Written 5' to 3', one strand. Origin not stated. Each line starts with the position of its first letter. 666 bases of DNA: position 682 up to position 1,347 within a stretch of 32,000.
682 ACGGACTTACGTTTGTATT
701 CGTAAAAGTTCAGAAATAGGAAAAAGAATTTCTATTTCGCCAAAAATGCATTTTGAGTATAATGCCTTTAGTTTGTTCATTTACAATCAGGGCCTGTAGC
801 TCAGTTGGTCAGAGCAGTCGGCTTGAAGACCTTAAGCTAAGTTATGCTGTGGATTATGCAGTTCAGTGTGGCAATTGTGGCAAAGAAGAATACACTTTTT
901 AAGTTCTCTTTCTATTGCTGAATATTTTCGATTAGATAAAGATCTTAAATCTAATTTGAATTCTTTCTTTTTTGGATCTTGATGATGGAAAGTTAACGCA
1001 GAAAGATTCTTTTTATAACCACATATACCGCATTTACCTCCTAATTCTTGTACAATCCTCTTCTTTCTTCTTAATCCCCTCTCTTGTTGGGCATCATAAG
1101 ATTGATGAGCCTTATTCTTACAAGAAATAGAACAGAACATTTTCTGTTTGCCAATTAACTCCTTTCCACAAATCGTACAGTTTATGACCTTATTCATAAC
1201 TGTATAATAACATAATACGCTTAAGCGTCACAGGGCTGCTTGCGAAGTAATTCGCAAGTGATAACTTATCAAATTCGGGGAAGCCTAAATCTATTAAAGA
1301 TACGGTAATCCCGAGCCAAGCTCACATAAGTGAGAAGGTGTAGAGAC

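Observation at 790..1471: Azoarcus-type group I intron in tRNA-Ile(CAU) with an antisense HNH endonuclease gene inside the P1 loop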

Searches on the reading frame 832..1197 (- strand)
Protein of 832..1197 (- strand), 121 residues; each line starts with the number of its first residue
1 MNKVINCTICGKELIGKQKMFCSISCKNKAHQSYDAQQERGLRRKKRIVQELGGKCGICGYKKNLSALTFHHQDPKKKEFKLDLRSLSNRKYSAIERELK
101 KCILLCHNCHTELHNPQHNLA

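Call 6: search_protein_families(library=pfam, proteins=[window:832-1197:-], max_evalue=1)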
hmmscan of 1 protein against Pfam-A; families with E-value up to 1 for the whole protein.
window:832-1197:- (121 aa): 5 families
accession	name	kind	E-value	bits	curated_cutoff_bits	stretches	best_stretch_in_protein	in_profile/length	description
PF01844.29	HNH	-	3.2e-05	24.4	21.4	2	56-84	1-30/47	HNH endonuclease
PF04640.20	PLATZ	-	0.0029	18.6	25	1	6-27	57-78/79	PLATZ transcription factor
PF06467.20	zf-FCS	-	0.056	13.7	22.4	0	5-29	5-38/39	MYM-type Zinc finger with FCS sequence motif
PF06676.16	DUF1178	-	0.12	13.3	31.6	1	3-44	31-72/147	Protein of unknown function (DUF1178)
PF02945.21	Endonuclease_7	-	0.82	10.1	23.6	1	37-72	7-44/82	Recombination endonuclease VII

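Call 10: find_homologous_proteins(query=window:832-1197:-, max_evalue=0.001)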
Query window:832-1197:- (121 aa): 212 proteins with E <= 0.001 among 215 candidates; the best 120 are listed.
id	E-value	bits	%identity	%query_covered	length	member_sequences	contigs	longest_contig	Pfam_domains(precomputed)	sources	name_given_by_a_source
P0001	1.7e-75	269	100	100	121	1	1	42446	-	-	-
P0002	1.5e-60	221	82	100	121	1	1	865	-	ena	-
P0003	4.6e-60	219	83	100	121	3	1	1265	PF01844.30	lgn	-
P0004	1.1e-59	218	83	100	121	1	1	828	-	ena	-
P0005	1.4e-53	198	73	99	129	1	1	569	-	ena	-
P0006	6.0e-53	196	74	99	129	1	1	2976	-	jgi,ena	-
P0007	1.1e-52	195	71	99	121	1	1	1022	-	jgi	jgi:5-methylcytosine-specific restriction endonuclease McrA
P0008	1.3e-52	195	71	98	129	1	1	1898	-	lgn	-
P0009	1.4e-52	195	69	100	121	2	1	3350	-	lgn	-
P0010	3.0e-52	194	69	99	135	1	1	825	-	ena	-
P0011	4.0e-52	193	69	99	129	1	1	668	-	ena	-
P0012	5.2e-52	193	72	99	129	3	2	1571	-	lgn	-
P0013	6.2e-52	193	70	100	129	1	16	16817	-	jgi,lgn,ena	-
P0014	8.8e-52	192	74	99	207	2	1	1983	-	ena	-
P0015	9.1e-52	192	72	99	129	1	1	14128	-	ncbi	-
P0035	2.0e-49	185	69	99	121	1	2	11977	PF01844.30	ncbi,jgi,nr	ncbi:MAG: hypothetical protein ACD_11C00053G0001 [uncultured bacterium]|nr:MAG: hypothetical protein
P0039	1.0e-48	182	68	99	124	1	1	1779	PF01844.30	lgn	-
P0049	2.2e-47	178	79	84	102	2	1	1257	PF01844.30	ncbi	-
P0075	2.4e-45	172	67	99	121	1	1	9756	PF01844.30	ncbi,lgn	-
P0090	9.1e-44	166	65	99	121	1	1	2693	PF01844.30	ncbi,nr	ncbi:HNH endonuclease [Candidatus Saccharibacteria bacterium]|nr:HNH endonuclease [Candidatus Saccha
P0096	2.2e-43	165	65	99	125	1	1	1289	PF01844.30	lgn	-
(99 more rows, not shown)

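Call 14: find_related_loci(query=A1, collection=genome_contigs, flank=2500)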
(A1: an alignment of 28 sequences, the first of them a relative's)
Query A1 (121 aa) in genome_contigs; peptide patterns used: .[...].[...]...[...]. (x = any residue, [..] = any of these).
564 stretches matched a pattern; 520 encode a relative of the query (tblastn E <= 1e-3); the best 80 are kept; 80 distinct loci.
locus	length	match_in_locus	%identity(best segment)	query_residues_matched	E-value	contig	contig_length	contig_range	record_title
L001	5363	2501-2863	69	1-121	2e-56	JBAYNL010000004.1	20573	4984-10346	MAG: Candidatus Gracilibacteria bacterium isolate SO_2016_LW1_63 scaffold02420_LW64-88_2016, whole genome shotgun sequen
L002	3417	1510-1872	72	1-121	3e-56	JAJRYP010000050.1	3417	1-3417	MAG: Patescibacteria group bacterium isolate Dive96_bin3.358 k141_1422642, whole genome shotgun sequence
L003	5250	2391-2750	72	1-120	2e-56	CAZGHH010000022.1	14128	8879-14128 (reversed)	MAG TPA_asm: uncultured Candidatus Peribacteria bacterium isolate SRP192927_co1_1108 genome assembly, contig: NODE_9577_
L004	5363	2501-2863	70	1-121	9e-56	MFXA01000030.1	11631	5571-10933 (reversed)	MAG: Candidatus Peregrinibacteria bacterium RIFCSPLOWO2_01_FULL_39_12 rifcsplowo2_01_scaffold_31887, whole genome shotgu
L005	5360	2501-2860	68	1-120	5e-55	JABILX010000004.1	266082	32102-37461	MAG: Candidatus Peregrinibacteria bacterium isolate SI054_bin82 k141_1038509, whole genome shotgun sequence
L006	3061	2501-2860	69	1-120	5e-54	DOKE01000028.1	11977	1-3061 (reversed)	MAG TPA_asm: Candidatus Moraniibacteriota bacterium isolate UBA9338 contig_407, whole genome shotgun sequence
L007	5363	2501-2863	69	1-121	4e-53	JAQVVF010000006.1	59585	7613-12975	MAG: Patescibacteria group bacterium isolate STF1_73 NODE_926_length_59585_cov_6.244004_Sandtown_F1, whole genome shotgu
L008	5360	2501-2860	66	1-120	4e-52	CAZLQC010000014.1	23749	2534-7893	MAG TPA_asm: uncultured Bdellovibrionales bacterium isolate SRP286056_co1_457 genome assembly, contig: NODE_2458_length_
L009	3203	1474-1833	65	1-120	3e-52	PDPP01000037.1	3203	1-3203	MAG: Candidatus Moraniibacteriota bacterium isolate DOLZORAL124_35_17 DolZOral124_scaffold_105962, whole genome shotgun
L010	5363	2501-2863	65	1-121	1e-51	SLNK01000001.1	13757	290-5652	MAG: Candidatus Peregrinibacteria bacterium isolate CSSed165cm_403R1 CSSed16-5cm-14260, whole genome shotgun sequence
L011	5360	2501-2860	68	1-120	8e-52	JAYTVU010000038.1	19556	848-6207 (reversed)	MAG: bacterium isolate GFS_5742 GFS_5742_37, whole genome shotgun sequence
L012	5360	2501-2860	65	1-120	6e-51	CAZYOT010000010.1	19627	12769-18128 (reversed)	MAG TPA_asm: uncultured Bdellovibrionales bacterium isolate SRP278252_co2_135 genome assembly, contig: NODE_5646_length_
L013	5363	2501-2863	65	1-121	8e-50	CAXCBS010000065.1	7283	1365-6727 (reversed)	MAG TPA_asm: uncultured Candidatus Peregrinibacteria bacterium isolate SRR3723783_concoct_125 genome assembly, contig: E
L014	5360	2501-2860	61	1-120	1e-49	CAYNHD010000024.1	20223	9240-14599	MAG TPA_asm: uncultured Thermoflexus sp. isolate SRP241326_co3_55 genome assembly, contig: NODE_3620_length_20223_cov_11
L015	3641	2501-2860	63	1-120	3e-49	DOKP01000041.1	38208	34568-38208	MAG TPA_asm: Candidatus Moraniibacteriota bacterium isolate UBA9337 contig_141, whole genome shotgun sequence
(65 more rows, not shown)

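Call 41: find_encoding_contigs(protein=window:832-1197:-, flank=1000, max_places=3)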
Protein window:832-1197:- (121 aa): no gene with exactly this product is on record in the collection.

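Call 53: search_solved_structures(query=A1, max_evalue=1, show_alignments=2)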
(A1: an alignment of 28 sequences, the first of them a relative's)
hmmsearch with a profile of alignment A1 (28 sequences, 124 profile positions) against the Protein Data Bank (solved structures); distinct sequences matched with E-value up to 1: 1.
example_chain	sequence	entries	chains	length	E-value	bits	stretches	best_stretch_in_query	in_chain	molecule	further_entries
6ghc_A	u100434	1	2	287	0.03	17.7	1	99-118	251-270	5-methylcytosine-specific restriction enzyme A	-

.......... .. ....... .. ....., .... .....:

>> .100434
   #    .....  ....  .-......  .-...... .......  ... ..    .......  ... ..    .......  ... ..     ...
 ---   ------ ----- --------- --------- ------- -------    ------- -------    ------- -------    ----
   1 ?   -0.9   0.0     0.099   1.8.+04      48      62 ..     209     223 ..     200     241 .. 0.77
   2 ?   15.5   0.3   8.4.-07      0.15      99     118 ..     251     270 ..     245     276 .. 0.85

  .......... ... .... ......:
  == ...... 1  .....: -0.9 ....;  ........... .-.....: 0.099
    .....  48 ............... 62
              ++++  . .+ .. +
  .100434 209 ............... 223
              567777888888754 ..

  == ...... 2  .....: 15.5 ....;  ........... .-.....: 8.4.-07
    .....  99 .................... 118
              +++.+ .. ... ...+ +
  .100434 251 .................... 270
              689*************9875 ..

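Call 56: find_related_loci(query=A1, collection=viral_contigs, flank=1500)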
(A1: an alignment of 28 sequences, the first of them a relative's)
Query A1 (121 aa) in viral_contigs; peptide patterns used: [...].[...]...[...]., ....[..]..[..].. (x = any residue, [..] = any of these).
339 stretches matched a pattern; 297 encode a relative of the query (tblastn E <= 1e-3); the best 80 are kept; 79 distinct loci.
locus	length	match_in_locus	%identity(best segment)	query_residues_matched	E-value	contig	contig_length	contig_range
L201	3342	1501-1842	57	7-116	1e-39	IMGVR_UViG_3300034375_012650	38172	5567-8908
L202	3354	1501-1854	53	7-120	2e-38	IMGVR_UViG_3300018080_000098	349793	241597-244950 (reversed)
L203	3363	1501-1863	60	1-117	4e-37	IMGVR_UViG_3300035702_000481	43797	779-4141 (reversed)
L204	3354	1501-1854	51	7-120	3e-37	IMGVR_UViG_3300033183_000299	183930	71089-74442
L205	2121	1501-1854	50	7-120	1e-36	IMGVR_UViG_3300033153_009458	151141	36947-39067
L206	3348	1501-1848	53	5-116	2e-36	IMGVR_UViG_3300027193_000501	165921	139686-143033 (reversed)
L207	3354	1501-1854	52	7-120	1e-36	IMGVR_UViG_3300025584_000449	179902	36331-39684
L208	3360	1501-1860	51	1-116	2e-36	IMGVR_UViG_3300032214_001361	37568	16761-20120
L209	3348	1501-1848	53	5-116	2e-36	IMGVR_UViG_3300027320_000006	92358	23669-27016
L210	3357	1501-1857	51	5-121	5e-36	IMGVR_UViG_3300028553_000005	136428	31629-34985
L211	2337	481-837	51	5-121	5e-36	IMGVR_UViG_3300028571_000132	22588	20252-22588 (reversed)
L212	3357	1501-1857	50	7-120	4e-35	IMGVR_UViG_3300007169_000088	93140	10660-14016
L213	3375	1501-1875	46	1-121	3e-34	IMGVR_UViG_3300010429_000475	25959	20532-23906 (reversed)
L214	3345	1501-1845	51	7-121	2e-34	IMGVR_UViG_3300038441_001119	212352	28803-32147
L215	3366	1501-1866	48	7-120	1e-33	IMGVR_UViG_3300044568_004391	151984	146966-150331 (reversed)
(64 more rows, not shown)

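Call 64: predict_structure(alignment_id=A1)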
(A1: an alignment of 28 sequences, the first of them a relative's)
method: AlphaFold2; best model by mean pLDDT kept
length: 121 residues; sequences in the alignment: 28
mean_pLDDT: 91.0   pTM: 0.72
mean pLDDT of the five models: 91.0, 88.8, 85.5, 81.1, 78.3
residues with pLDDT >= 90: 93; 70-90: 23; 50-70: 4; < 50: 1
segments of 3 or more residues with pLDDT < 50: none
pLDDT, mean of each block of 10 residues (from residue 1): 79 91 93 90 93 93 90 96 93 96 94 88 61
secondary structure, 60 per line:
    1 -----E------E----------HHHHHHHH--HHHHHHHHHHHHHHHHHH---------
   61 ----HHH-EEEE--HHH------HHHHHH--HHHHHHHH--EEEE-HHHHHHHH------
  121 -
elements in order: H24-31 H34-51 E69-72 H84-89 H92-99 E102-105 H107-114

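Call 68: fold_search(model_id=the predicted structure, library=pdb)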
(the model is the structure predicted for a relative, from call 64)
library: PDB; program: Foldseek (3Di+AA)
matches with E <= 10: 50; with E <= 0.001: 0
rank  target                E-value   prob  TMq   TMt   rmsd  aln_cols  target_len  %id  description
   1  9dih_B                7.4e-02  0.90  0.35  0.13   6.4        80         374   20  CBASS Pseudomonas syringae Cap5 tetramer with DNA duplex and 3'2'-c-diAMP cyclic dinucleotide ligand (released 2025-06-18)
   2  1e7l_A                5.1e-01  0.51  0.33  0.26   6.1        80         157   21  Endonuclease VII (EndoVII) N62D mutant from phage T4 (released 2001-05-04)
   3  4h9d_A                6.2e-01  0.35  0.29  0.36   7.1        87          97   15  Crystal Structure of Mn-dependent Gme HNH nicking endonuclease from Geobacter metallireducens GS-15, Northeast Structu (released 2012-10-10)
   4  4h9d_C                6.6e-01  0.38  0.33  0.46   6.4        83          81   19  Crystal Structure of Mn-dependent Gme HNH nicking endonuclease from Geobacter metallireducens GS-15, Northeast Structu (released 2012-10-10)
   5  4h9d_B                7.6e-01  0.41  0.34  0.45   6.8        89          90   18  Crystal Structure of Mn-dependent Gme HNH nicking endonuclease from Geobacter metallireducens GS-15, Northeast Structu (released 2012-10-10)
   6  8fmh_D                8.6e-01  0.51  0.33  0.12   3.3        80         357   19  Structure of CBASS Cap5 from Pseudomonas syringae as an activated tetramer with the cyclic dinucleotide 3'2'-c-dGAMP l (released 2024-02-07)
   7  8fmh_C                1.3e+00  0.25  0.34  0.13   5.5        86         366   16  Structure of CBASS Cap5 from Pseudomonas syringae as an activated tetramer with the cyclic dinucleotide 3'2'-c-dGAMP l (released 2024-02-07)
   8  8fmf_A                1.5e+00  0.25  0.33  0.13   5.6        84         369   19  Structure of CBASS Cap5 from Pseudomonas syringae as an activated tetramer with the cyclic dinucleotide 3'2'-c-diAMP l (released 2024-02-07)
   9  8fmh_E                1.6e+00  0.20  0.33  0.13   7.3        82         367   20  Structure of CBASS Cap5 from Pseudomonas syringae as an activated tetramer with the cyclic dinucleotide 3'2'-c-dGAMP l (released 2024-02-07)
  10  7rwm_B                1.9e+00  0.21  0.32  0.13   4.8        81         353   20  Structure of Cap5 from Lactococcus lactis (released 2021-11-10)
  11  8fmg_D                2.0e+00  0.25  0.32  0.12   2.8        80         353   18  Structure of CBASS Cap5 from Pseudomonas syringae as an activated tetramer with the cyclic dinucleotide 3'2'-c-diAMP l (released 2024-02-07)
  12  9dif_B                2.0e+00  0.25  0.34  0.13   3.2        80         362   19  CBASS Pseudomonas syringae Cap5 tetramer with DNA duplex and 3'2'-c-GAMP cyclic dinucleotide ligand (released 2025-06-18)
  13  8fmf_D                2.0e+00  0.21  0.33  0.13   4.3        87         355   17  Structure of CBASS Cap5 from Pseudomonas syringae as an activated tetramer with the cyclic dinucleotide 3'2'-c-diAMP l (released 2024-02-07)
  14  8fmf_C                2.0e+00  0.18  0.33  0.12   6.9        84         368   20  Structure of CBASS Cap5 from Pseudomonas syringae as an activated tetramer with the cyclic dinucleotide 3'2'-c-diAMP l (released 2024-02-07)
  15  9n69_F                2.0e+00  0.12  0.26  0.15   6.3        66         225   15  Structure of the retron IA complex with HNH nuclease in the "down" orientation (released 2025-04-23)
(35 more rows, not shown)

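Call 75: search_protein_families(library=phrogs, proteins=[window:832-1197:-], max_evalue=0.001)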
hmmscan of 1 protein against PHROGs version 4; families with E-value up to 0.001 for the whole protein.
window:832-1197:- (121 aa): 7 families
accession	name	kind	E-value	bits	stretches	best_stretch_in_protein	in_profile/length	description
phrog_2255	-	DNA, RNA and nucleotide metabolism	7.8e-20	72.2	1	5-119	54-174/211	HNH endonuclease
phrog_35854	-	DNA, RNA and nucleotide metabolism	1.4e-18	68.4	1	48-115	1-68/145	HNH endonuclease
phrog_3106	-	DNA, RNA and nucleotide metabolism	7.5e-18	66.1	1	30-119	138-226/252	HNH endonuclease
phrog_4234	-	DNA, RNA and nucleotide metabolism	5.1e-11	43.4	1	30-112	6-81/130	HNH endonuclease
phrog_30726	-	unknown function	1.1e-09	39.2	1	27-115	23-112/159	-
phrog_1271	-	DNA, RNA and nucleotide metabolism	1.8e-09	38.5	1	5-115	213-317/361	HNH endonuclease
phrog_8048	-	DNA, RNA and nucleotide metabolism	4.8e-07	30.2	1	37-115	160-227/273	HNH endonuclease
